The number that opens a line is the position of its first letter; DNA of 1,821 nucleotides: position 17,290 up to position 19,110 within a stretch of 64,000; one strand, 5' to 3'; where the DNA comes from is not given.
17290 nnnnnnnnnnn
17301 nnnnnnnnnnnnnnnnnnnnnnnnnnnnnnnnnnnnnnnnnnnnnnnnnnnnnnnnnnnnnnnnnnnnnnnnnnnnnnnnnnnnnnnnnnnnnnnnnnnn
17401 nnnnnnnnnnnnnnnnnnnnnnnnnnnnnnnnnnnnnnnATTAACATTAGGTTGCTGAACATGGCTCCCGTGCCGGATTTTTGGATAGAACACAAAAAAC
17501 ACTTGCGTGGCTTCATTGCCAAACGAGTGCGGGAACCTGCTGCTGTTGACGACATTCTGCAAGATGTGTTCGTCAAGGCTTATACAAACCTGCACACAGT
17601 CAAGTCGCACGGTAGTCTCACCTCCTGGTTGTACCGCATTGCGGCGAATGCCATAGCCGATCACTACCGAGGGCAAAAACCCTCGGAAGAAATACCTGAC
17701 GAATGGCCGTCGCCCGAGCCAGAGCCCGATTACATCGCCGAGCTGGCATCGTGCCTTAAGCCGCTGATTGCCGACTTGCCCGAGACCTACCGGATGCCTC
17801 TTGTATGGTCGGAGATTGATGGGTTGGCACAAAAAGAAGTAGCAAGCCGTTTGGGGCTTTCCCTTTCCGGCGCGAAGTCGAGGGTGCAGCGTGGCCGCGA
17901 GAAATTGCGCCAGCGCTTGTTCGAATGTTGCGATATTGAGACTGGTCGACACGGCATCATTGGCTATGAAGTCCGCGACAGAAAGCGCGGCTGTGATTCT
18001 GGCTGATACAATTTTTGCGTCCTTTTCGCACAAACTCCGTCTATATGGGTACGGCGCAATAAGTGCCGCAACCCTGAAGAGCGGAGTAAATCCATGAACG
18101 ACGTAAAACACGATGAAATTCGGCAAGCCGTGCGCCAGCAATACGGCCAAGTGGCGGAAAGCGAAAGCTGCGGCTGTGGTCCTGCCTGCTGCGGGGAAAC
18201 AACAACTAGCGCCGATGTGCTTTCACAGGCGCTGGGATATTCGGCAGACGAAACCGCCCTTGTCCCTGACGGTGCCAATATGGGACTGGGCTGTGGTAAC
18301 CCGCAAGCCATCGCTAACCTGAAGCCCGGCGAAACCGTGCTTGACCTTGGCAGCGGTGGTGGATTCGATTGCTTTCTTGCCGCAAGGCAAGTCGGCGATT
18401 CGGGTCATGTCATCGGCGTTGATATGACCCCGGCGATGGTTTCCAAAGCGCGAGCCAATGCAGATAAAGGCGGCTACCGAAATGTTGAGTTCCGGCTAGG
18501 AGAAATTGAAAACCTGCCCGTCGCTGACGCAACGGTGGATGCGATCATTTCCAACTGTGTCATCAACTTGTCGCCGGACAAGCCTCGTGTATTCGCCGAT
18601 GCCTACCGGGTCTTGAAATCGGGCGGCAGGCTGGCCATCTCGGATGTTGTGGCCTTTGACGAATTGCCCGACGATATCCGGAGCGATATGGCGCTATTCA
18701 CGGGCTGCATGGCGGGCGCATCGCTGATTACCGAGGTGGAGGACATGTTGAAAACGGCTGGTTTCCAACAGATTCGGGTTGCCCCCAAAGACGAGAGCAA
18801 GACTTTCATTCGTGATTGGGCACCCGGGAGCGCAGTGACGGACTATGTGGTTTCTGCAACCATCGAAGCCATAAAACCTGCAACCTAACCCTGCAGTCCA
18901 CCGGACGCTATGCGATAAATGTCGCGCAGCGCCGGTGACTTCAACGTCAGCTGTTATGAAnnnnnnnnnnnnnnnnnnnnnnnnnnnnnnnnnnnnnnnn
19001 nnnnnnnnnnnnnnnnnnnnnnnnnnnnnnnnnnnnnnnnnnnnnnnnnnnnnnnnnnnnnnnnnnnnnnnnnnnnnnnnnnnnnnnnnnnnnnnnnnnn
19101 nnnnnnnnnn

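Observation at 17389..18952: Two-gene sigZ-arsM arsenic cassette bounded by integron core sites, no integrase nearby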

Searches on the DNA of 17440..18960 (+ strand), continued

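Call 62: search_with_rna_model(model_id=R1, sources=[L081, L161, L162, L163, L167, L168, L169, L170, L172, L173, L174, L176, L179, L185, L186, L189, L191, L192, L193, L196, L199, L201, L203, L204, L205, L206, L207, L211, L212, L213, L215, L218, L219, L220, L228, L229, L232, L234, L241, L244, L252, L253, L254, L255, L256, L257, L258, L261, L262, L266, L274, L280, L281, L284, L288, L290, L291, L299, L300, L307, L313, L314, L316, L322, L324, L332, L333, L334], max_evalue=10)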
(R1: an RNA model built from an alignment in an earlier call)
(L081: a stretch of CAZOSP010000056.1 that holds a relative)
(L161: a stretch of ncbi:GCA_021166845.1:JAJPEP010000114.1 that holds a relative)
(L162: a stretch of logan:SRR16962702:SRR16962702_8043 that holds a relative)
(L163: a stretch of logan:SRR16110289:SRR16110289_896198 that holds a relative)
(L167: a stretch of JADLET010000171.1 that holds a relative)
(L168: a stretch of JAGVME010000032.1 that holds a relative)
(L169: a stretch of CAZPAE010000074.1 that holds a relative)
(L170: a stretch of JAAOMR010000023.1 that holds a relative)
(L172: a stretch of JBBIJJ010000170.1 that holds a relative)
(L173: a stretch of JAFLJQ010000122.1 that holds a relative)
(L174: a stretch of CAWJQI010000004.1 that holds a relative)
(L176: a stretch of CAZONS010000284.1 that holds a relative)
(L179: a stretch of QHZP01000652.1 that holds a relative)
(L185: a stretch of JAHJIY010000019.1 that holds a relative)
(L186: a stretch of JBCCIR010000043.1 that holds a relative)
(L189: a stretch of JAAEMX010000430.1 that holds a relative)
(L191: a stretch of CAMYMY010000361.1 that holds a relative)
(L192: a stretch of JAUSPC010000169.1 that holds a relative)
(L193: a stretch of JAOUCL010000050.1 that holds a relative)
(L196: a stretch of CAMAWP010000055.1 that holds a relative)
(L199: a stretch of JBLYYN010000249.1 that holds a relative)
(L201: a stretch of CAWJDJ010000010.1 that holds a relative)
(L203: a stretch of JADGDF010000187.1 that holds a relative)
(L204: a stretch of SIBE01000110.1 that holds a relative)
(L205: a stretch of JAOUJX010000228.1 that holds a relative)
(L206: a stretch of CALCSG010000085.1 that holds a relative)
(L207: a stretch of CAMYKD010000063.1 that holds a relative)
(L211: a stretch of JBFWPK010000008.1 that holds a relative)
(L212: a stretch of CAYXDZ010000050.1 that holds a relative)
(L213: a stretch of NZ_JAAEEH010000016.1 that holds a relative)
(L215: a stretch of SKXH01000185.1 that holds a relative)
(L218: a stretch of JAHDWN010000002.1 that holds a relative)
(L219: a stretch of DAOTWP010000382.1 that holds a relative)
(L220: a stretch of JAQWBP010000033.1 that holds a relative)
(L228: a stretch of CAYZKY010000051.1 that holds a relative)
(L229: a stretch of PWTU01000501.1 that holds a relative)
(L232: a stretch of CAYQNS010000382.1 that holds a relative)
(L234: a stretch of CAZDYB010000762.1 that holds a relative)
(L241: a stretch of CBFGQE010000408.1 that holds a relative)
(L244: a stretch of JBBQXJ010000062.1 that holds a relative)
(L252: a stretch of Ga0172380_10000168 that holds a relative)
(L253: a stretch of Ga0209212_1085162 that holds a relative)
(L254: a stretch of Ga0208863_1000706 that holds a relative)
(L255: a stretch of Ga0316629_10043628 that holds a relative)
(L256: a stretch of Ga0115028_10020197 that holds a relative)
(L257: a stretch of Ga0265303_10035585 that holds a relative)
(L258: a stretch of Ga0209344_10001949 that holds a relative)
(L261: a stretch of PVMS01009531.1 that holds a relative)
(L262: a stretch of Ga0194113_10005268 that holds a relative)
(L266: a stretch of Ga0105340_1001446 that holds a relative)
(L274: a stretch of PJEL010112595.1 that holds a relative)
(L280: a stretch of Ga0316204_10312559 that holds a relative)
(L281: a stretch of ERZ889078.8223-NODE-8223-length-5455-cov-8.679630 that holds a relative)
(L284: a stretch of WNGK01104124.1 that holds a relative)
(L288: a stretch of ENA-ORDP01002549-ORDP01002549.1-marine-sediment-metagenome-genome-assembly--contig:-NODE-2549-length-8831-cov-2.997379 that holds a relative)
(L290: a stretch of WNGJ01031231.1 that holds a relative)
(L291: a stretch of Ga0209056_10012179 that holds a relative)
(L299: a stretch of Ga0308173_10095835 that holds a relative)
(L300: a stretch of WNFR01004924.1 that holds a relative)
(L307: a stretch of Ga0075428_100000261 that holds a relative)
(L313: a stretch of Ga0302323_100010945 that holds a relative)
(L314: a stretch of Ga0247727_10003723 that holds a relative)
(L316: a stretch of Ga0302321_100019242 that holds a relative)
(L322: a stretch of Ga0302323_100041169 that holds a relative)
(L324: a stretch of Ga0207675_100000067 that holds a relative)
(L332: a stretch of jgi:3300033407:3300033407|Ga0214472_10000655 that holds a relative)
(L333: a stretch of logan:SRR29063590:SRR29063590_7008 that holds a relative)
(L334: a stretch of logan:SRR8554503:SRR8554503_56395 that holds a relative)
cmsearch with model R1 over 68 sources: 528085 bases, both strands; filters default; matches with E-value up to 10: 12.
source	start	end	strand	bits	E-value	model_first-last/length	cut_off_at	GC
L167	1661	1710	+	24.7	0.004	5-55/59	no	0.7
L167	946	1002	+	23.8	0.0065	4-56/59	no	0.61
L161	6423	6488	+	21.2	0.03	1-59/59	no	0.56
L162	4044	4109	+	21.2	0.03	1-59/59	no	0.56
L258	4125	4216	+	19.5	0.083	1-59/59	no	0.52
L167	2076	2160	+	17.4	0.29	1-59/59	no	0.56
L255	702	782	+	16.7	0.44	1-59/59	no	0.68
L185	5703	5748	+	14.5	1.6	1-59/59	no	0.5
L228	3010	3066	-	14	2.1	1-59/59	no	0.68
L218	2072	2129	+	13.4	3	1-59/59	no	0.66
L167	120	171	+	13.2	3.4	6-54/59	no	0.6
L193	8077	8124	+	12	6.8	1-59/59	no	0.75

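Call 84: search_dna_similar(query=window:17440-18960:+, collection=plasmids, mode=distant, max_rows=15)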
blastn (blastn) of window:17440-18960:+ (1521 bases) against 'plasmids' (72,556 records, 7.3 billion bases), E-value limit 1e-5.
Records with a match: 100; places in all: 109; records where one place covers at least 80% of the query: 0.
Best place of each record, by identity: 80-90% 79; 60-80% 21.
By first word of the organism name: Klebsiella 22; Pseudomonas 15; Enterobacter 10; Escherichia 7; uncultured 4; Salmonella 4; Halorussus 3; Acinetobacter 3; Haladaptatus 2; Paenibacillus 2; and 25 more.
By predicted mobility (MOB-suite, as given by PLSDB): conjugative 50; non-mobilizable 33; mobilizable 17.
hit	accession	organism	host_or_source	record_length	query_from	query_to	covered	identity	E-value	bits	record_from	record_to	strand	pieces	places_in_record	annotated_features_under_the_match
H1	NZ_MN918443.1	Haloprofundus sp. MHR1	-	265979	822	1439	41%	65.2%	7e-30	141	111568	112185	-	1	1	arsenite methyltransferase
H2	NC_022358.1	Sulfuricella denitrificans skB26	-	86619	823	1284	30%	70.3%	1e-52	216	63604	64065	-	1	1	arsenite methyltransferase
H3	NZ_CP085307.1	Haladaptatus pallidirubidus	cell culture,saline soil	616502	829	1280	30%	65.9%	3e-22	115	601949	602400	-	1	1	arsenite methyltransferase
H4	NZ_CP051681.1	Cohnella herbarum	cell culture,Fermented liquor based on ...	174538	794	1214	28%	68.5%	9e-35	156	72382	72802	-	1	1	arsenite methyltransferase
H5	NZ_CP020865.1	Paenibacillus sp. Cedars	Single culture,Alkaline pool submerged ...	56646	794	1214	28%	68.3%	4e-33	151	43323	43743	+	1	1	arsenite methyltransferase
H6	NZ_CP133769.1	Paenibacillus polymyxa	soybean,single cell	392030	794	1209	27%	68.7%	2e-36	162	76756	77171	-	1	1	arsenite methyltransferase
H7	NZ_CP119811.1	Halorussus caseinilyticus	cell culture,coastal saline-alkali land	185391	823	1212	26%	70.1%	4e-39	171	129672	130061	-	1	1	arsenite methyltransferase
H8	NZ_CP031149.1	Haloplanus rubicundus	solar salt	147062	823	1211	26%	69.9%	3e-34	154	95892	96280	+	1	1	none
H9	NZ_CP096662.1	Halorussus limi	cell culture,saline soil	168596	823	1211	26%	69.7%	2e-37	165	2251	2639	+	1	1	arsenite methyltransferase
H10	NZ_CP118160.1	Halosimplex aquaticum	cell culture,solar salterns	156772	823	1211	26%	69.7%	2e-37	165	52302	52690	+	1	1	arsenite methyltransferase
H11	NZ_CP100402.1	Halorussus aquaticus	cell culture,saline soil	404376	823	1211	26%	69.2%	9e-35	156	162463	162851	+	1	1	arsenite methyltransferase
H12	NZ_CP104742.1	Haloferax lucentense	-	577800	823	1211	26%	68.9%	9e-35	157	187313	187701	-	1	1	arsenite methyltransferase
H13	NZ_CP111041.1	Haladaptatus caseinilyticus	cell culture,sediment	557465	793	1169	25%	70.6%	8e-36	160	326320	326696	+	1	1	arsenite methyltransferase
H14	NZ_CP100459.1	Halomarina sp. BND7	cell culture,sediment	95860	823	1211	26%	67.9%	7e-24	121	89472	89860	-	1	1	arsenite methyltransferase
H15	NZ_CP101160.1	Natronosalvus amylolyticus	cell culture,sediment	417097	831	1211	25%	69.3%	6e-31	144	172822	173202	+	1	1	arsM: arsenite methyltransferase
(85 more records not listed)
